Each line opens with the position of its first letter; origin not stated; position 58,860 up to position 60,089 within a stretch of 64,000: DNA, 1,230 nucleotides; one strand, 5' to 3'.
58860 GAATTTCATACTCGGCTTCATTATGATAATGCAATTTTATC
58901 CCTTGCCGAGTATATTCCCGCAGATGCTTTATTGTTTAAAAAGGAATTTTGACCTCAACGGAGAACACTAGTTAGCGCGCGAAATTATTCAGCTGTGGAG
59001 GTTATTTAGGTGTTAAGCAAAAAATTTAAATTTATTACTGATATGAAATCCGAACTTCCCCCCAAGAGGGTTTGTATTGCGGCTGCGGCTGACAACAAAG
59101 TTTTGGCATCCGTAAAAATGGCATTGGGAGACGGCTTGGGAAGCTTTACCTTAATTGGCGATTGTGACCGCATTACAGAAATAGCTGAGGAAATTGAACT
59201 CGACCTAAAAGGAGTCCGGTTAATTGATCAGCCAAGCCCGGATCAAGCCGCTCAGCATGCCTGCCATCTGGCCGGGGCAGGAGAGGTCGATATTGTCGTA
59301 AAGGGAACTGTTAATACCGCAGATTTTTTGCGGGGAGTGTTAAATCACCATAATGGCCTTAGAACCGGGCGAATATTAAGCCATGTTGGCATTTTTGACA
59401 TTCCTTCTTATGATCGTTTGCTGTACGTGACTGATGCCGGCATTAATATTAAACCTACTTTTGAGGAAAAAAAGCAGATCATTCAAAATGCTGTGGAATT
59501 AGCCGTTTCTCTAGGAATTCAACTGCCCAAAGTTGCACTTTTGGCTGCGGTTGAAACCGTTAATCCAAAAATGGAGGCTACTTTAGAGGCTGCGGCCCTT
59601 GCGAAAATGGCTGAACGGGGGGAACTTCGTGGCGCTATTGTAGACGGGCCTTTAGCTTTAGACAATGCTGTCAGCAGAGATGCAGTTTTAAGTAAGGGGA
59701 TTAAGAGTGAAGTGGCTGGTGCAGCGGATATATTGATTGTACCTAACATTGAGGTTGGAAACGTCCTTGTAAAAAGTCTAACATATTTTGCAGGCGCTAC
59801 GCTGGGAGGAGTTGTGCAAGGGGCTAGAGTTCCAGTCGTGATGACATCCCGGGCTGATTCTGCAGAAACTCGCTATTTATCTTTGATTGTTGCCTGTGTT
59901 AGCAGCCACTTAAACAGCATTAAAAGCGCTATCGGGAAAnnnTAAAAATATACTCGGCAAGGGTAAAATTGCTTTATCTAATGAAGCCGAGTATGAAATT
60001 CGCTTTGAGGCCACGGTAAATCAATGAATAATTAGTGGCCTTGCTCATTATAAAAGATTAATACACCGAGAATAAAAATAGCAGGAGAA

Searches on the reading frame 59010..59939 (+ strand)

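Call 7: search_protein_families(library=ncbifam, proteins=[window:59010-59939:+], max_evalue=0.001)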
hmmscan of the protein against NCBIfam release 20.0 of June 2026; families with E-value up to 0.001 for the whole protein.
window:59010-59939:+ (310 aa): 11 families
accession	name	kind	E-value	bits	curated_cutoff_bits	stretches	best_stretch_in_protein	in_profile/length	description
TIGR02706.1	P_butyryltrans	equivalog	4.1e-112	374.1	410.5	1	13-299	8-294/294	phosphate butyryltransferase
NF004472.0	PRK05805.1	subfamily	4.1e-109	364.3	399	1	3-300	2-299/302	phosphate butyryltransferase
NF006045.0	PRK08190.1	subfamily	1.3e-107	360.6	282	1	5-302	163-460/467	bifunctional enoyl-CoA hydratase/phosphate acetyltransferase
NF005837.0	PRK07742.1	equivalog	3e-106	355.1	409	1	7-299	4-297/299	phosphate butyryltransferase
NF008852.0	PRK11890.1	subfamily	2.8e-99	332.1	413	1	4-300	8-304/315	phosphate acetyltransferase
TIGR02709.1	branched_ptb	equivalog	1.1e-48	166.1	475.15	1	67-295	46-268/271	branched-chain phosphotransacylase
NF007233.1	PRK09653.1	subfamily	1.7e-23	83.7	310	1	82-295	104-315/319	phosphotransacetylase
TIGR00651.1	pta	equivalog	1.2e-20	74.2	311.2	1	84-287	93-295/304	phosphate acetyltransferase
NF004167.0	PRK05632.1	equivalog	1.1e-18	67.1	418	1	90-281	496-685/708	phosphate acetyltransferase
NF009501.0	PRK12861.1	subfamily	1.5e-06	26.6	1178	1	91-282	553-744/764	NADP-dependent malic enzyme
TIGR03270.1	methan_mark_4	hypoth_equivalog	0.0001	21.8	190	0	91-287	17-196/204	methanogenesis marker protein Mmp4/MtxX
